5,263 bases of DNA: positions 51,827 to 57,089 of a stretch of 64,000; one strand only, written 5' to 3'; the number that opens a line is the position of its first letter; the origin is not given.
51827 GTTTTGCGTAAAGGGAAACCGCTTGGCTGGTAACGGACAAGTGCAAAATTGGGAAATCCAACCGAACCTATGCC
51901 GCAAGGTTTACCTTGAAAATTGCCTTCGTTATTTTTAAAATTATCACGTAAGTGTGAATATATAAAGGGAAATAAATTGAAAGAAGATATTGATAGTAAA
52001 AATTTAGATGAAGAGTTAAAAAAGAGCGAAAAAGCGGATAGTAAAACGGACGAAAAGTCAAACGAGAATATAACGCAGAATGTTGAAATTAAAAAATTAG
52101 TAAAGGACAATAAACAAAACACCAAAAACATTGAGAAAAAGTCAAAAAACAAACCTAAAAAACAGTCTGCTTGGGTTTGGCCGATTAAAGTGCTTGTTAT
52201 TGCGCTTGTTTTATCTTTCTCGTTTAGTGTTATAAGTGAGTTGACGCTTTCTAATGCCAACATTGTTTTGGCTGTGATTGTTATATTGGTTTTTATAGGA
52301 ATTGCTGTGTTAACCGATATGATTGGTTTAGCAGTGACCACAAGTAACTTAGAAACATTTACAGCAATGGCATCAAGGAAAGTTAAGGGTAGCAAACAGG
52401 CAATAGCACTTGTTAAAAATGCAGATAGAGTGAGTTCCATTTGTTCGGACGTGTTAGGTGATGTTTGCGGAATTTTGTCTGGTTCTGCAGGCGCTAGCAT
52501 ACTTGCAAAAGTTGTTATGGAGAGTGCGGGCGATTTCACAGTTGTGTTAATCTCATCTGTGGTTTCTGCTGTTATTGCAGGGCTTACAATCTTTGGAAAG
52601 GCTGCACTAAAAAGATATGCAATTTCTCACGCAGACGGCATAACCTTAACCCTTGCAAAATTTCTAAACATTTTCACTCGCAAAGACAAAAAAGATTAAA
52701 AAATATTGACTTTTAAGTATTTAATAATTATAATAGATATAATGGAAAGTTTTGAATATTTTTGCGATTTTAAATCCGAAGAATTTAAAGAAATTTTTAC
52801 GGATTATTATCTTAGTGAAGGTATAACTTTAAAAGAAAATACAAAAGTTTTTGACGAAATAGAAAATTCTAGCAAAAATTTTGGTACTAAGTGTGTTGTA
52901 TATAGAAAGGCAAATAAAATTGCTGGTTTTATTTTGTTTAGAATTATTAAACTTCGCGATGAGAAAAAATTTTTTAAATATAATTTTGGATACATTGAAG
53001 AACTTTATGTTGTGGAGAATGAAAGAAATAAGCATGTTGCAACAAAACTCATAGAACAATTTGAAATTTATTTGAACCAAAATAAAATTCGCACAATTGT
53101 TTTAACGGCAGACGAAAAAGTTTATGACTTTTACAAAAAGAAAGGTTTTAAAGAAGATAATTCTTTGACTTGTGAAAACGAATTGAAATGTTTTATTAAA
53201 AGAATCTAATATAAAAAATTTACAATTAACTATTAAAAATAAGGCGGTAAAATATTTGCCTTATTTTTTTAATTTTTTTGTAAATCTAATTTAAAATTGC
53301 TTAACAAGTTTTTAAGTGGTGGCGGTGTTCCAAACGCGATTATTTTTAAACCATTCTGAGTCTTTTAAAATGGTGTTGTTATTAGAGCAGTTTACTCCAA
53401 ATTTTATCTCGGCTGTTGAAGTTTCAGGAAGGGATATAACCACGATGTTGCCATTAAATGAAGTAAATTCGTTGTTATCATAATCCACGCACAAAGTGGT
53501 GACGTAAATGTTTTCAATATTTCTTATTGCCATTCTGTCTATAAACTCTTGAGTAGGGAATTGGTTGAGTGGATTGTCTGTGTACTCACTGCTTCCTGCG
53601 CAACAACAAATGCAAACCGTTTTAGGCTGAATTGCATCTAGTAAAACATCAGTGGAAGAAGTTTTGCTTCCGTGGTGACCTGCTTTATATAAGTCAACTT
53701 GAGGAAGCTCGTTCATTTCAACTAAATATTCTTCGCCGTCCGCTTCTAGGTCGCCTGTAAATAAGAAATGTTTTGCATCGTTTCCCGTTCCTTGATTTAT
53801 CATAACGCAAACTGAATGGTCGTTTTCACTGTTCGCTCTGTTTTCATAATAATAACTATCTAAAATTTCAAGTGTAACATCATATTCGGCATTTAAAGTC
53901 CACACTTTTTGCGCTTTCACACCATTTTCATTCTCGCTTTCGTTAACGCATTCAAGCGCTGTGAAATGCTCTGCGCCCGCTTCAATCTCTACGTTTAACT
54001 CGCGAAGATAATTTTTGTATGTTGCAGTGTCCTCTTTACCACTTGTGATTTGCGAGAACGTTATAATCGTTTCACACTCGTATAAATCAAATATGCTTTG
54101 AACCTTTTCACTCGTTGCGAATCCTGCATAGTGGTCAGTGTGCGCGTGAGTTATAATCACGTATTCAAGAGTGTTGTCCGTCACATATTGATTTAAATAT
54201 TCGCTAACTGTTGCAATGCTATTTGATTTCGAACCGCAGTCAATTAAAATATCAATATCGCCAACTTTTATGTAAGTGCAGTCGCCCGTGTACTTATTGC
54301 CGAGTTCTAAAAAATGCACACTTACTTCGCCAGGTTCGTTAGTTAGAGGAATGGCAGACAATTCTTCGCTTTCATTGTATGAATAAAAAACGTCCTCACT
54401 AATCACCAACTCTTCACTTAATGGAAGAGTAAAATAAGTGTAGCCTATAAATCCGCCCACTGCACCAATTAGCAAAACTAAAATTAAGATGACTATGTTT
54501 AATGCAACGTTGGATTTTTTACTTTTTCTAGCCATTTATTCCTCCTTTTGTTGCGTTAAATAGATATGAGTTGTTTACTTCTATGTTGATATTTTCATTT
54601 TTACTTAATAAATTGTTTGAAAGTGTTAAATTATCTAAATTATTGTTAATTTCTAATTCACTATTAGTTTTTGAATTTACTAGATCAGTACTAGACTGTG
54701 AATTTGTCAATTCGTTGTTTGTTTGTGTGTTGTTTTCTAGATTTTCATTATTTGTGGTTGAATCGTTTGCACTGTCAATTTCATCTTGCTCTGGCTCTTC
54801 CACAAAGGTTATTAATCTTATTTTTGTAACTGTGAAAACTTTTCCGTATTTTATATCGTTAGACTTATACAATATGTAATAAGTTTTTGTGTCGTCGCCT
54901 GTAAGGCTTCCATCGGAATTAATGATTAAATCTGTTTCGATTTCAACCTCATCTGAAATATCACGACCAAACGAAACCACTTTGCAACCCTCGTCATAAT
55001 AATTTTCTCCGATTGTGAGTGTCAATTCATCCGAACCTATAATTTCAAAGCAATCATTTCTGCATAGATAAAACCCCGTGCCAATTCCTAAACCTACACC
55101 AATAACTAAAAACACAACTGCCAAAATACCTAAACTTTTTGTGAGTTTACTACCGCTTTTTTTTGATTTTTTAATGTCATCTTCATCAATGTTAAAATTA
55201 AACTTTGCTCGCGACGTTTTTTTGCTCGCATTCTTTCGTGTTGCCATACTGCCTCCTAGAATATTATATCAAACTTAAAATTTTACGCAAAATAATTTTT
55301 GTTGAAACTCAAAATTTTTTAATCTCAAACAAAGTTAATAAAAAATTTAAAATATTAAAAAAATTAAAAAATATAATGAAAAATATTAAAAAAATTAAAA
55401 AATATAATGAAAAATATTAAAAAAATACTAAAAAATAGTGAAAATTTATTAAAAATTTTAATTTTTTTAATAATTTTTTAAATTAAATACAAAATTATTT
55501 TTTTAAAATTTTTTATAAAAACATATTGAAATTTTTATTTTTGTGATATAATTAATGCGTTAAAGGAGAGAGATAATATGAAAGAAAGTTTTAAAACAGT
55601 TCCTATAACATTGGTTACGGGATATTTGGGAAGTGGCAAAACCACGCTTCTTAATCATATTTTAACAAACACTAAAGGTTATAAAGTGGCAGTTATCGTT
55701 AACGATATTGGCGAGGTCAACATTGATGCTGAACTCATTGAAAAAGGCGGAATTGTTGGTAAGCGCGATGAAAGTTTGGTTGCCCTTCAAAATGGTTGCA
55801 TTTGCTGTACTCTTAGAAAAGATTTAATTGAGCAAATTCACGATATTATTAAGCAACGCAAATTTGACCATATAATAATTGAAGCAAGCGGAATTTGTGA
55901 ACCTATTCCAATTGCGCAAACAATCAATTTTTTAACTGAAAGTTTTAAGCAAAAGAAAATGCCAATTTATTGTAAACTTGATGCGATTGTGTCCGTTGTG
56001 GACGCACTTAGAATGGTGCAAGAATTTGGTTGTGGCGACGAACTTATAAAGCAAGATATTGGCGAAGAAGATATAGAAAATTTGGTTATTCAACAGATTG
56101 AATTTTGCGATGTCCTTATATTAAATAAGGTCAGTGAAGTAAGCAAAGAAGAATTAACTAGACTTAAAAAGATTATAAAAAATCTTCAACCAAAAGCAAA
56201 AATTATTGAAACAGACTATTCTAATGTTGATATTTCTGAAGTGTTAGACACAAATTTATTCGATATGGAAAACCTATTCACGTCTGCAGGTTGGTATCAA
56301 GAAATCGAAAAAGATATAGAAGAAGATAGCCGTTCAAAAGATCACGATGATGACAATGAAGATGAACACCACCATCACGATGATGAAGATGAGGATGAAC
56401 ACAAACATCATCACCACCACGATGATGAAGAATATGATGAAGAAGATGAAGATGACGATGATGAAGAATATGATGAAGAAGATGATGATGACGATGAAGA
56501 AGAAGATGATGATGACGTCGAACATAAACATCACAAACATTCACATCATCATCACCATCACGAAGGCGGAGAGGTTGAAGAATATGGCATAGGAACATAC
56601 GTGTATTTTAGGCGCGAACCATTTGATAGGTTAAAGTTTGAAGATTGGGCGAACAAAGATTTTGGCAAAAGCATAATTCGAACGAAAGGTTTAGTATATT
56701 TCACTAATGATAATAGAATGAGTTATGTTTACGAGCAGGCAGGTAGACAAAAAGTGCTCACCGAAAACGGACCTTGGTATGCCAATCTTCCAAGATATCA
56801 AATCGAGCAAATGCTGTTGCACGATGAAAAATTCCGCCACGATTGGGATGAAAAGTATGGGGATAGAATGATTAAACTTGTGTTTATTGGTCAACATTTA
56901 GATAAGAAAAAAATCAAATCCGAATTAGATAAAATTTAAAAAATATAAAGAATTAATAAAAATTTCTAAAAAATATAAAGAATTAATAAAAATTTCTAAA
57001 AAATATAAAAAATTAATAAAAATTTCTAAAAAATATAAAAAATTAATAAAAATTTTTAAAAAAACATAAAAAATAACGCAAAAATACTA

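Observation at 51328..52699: Helix-dense non-coding RNA of about 565 nt with its own promoter, directly upstream of a 4-TM DxxxD membrane protein: OLE RNA/OapA-like locus or a new analogue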

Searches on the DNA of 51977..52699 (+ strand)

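Call 17: search_rna_families(source=L001, threshold=gathering)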
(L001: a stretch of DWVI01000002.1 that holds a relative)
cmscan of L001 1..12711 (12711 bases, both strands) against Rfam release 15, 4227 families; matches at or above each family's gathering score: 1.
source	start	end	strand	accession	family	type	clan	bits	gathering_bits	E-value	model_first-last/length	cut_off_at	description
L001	5369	5958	+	RF01071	OLE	Gene;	-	354.6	50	2.9e-101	1-616/616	no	Ornate Large Extremophilic RNA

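Call 25: search_rna_families(sources=[L002, L003, L004, L005], threshold=gathering)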
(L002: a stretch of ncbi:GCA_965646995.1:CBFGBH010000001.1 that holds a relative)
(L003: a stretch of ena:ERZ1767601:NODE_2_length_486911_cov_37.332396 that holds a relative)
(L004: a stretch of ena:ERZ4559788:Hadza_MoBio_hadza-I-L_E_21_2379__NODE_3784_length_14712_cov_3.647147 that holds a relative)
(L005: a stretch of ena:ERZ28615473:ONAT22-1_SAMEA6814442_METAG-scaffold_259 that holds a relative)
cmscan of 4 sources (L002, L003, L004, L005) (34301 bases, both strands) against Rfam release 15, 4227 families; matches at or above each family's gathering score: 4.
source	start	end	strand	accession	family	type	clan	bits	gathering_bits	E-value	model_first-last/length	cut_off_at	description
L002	3364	3956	+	RF01071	OLE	Gene;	-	361.4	50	7.5e-103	1-616/616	no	Ornate Large Extremophilic RNA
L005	3377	3979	+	RF01071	OLE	Gene;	-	360.2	50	1.7e-102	1-616/616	no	Ornate Large Extremophilic RNA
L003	3358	3964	+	RF01071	OLE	Gene;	-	352.7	50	2.8e-100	1-616/616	no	Ornate Large Extremophilic RNA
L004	2956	3550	+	RF01071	OLE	Gene;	-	336.4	50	2e-95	1-616/616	no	Ornate Large Extremophilic RNA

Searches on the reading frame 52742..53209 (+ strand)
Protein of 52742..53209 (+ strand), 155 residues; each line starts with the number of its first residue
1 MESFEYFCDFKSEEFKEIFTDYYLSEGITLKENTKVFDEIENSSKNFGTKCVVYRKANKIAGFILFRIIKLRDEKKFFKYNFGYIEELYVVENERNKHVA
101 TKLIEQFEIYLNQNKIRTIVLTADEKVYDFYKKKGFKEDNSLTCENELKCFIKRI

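Call 4: search_protein_families(library=pfam, proteins=[window:52742-53209:+], max_evalue=0.01)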
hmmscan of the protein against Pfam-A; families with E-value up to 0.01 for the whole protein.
window:52742-53209:+ (155 aa): 5 families
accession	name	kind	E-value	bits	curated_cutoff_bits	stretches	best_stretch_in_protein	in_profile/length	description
PF00583.31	Acetyltransf_1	-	1e-11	45.6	20.7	1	17-136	6-116/116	Acetyltransferase (GNAT) family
PF13673.13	Acetyltransf_10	-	1.3e-10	41.8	23.6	1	38-149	20-120/128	Acetyltransferase (GNAT) domain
PF13508.13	Acetyltransf_7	-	3.2e-09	37.5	27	1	50-138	4-84/84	Acetyltransferase (GNAT) domain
PF13527.13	Acetyltransf_9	-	0.00037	20.9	25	1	79-137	69-125/127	Acetyltransferase (GNAT) domain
PF14420.11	Clr5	-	0.0058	17.2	22.3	0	13-32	6-25/54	Clr5 domain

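Call 5: search_protein_families(library=ncbifam, proteins=[window:52742-53209:+], max_evalue=0.01)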
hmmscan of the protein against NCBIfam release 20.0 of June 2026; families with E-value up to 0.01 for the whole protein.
window:52742-53209:+ (155 aa): 6 families
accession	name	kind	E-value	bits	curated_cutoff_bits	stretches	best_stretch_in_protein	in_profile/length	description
NF043067.1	AAC_6p_group_E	equivalog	1.8e-06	27.9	140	1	36-144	25-135/140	aminoglycoside 6'-N-acetyltransferase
TIGR03585.1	PseH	equivalog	4.9e-05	23.5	93.1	1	23-140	28-137/156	UDP-4-amino-4,6-dideoxy-N-acetyl-beta-L-altrosamine N-acetyltransferase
TIGR01575.1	rimI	equivalog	0.00042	20.5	86.4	1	40-139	23-115/132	ribosomal protein S18-alanine N-acetyltransferase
NF002959.0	PRK03624.1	equivalog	0.00043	20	124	1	83-148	73-141/147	GNAT family acetyltransferase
NF033083.0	AAC_3_I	equivalog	0.0014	18.9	200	1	60-139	60-137/145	AAC(3)-I family aminoglycoside N-acetyltransferase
NF000123.2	AAC_6p_A34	exception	0.0064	16.4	300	1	81-120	76-115/146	aminoglycoside 6'-N-acetyltransferase AacA34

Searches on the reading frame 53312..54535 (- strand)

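Call 4: search_protein_families(library=pfam, proteins=[window:53312-54535:-], max_evalue=0.01)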
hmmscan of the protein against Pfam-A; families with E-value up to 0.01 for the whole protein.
window:53312-54535:- (407 aa): 3 families
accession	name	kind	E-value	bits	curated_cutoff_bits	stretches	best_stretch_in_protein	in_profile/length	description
PF00753.33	Lactamase_B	-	8.8e-14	52.3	22.7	1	84-140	6-61/196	Metallo-beta-lactamase superfamily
PF16661.11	Lactamase_B_6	-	7.2e-05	22.7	27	1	89-141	2-54/193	Metallo-beta-lactamase superfamily domain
PF12706.13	Lactamase_B_2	-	0.00016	21.8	27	1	96-154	3-62/200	Beta-lactamase superfamily domain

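Call 5: search_protein_families(library=ncbifam, proteins=[window:53312-54535:-], max_evalue=0.01)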
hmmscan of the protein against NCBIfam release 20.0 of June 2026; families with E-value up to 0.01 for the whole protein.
window:53312-54535:- (407 aa): 15 families
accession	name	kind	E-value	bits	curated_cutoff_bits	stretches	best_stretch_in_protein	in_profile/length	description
TIGR00361.1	ComEC_Rec2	equivalog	2e-19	69.2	190.05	1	73-311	443-632/663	DNA internalization-related competence protein ComEC/Rec2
NF049846.1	blaAHM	exception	5e-14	51.9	590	1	83-313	72-264/304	AHM family subclass B3-like metallo-beta-lactamase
NF008580.0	PRK11539.1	equivalog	7.3e-13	47.8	969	1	231-308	614-688/758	ComEC family protein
NF041809.1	Avs1a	equivalog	6.9e-10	38.2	420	2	83-139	6-63/387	AVAST type 1 anti-phage system MBL fold metallo-hydrolase Avs1a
NF058524.1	6A-MBL_enzyme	equivalog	1.7e-07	30.7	220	1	83-141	6-75/346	anti-phage 6A-MBL system MBL-fold protein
NF045584.1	cas14_MBL_CASP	equivalog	4.8e-06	25.2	800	1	72-136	2-64/612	type VII CRISPR-associated protein Cas14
TIGR03675.1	arCOG00543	equivalog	4.6e-05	21.8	580.2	1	84-137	188-243/631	beta-CASP ribonuclease aCPSF1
NF012229.1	bla_class_B_core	domain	0.00027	21.1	100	1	88-144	19-73/139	metallo-beta-lactamase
NF000801.0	PRK00055.1-3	equivalog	0.00031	19.9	252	1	88-139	24-70/307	ribonuclease Z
TIGR04559.1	SoxH_rel_PQQ_2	hypoth_equivalog_domain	0.0004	19.9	280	1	97-141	43-86/283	quinoprotein relay system zinc metallohydrolase 2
TIGR02651.1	RNase_Z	equivalog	0.00051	19.2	292.95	1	87-139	21-68/302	ribonuclease Z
NF033088.2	bla_subclass_B1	equivalog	0.00063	19.5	200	1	80-144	27-90/217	subclass B1 metallo-beta-lactamase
TIGR04558.1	SoxH_rel_PQQ_1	hypoth_equivalog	0.00082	18.5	300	1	88-146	38-95/285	quinoprotein relay system zinc metallohydrolase 1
NF041257.1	GntH_guanitoxin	equivalog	0.0077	15.1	333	0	84-140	31-85/374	guanitoxin biosynthesis MBL fold metallo-hydrolase GntH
NF047919.1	lactonase_YtnP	equivalog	0.0096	15.2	425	0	110-150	86-129/274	YtnP family quorum-quenching lactonase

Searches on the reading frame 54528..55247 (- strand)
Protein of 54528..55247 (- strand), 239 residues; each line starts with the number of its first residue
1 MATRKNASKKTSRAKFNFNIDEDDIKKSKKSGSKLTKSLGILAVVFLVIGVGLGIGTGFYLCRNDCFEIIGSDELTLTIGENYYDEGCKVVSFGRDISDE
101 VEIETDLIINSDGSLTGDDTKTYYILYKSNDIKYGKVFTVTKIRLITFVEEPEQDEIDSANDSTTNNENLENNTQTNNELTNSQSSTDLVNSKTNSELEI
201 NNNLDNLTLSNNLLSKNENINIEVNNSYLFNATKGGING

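Call 48: search_protein_families(library=pfam, proteins=[window:54528-55247:-], max_evalue=0.001)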
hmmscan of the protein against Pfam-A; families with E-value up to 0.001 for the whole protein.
window:54528-55247:- (239 aa): 1 family
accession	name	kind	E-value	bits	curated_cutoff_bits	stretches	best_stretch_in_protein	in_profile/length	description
PF16403.11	Bact_surface_Ig-like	-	0.00054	20.4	27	0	68-132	2-58/71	Bacterial surface protein, Ig-like domain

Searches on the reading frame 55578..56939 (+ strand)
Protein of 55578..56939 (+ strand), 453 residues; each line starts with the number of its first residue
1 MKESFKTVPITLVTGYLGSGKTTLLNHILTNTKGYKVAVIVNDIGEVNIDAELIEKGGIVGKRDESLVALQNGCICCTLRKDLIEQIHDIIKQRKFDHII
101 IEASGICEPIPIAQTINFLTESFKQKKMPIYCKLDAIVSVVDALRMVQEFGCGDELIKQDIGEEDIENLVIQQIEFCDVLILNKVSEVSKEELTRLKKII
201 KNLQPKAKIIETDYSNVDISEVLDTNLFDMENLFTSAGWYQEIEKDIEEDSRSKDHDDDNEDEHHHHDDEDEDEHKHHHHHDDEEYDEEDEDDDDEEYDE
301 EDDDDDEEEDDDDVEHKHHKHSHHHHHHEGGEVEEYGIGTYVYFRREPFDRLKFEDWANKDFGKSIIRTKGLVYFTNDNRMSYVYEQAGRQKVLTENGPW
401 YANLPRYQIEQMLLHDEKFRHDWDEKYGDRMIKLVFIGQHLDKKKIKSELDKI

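Call 48: search_protein_families(library=pfam, proteins=[window:55578-56939:+], max_evalue=0.001)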
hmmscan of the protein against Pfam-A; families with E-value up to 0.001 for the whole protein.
window:55578-56939:+ (453 aa): 2 families
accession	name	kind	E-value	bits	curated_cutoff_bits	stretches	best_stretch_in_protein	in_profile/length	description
PF02492.25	cobW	-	1.8e-52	178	20.7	1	9-210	1-179/180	CobW/HypB/UreG, nucleotide-binding domain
PF07683.19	CobW_C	-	2.3e-16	59.9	22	1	338-452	1-92/94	Cobalamin synthesis protein cobW C-terminal domain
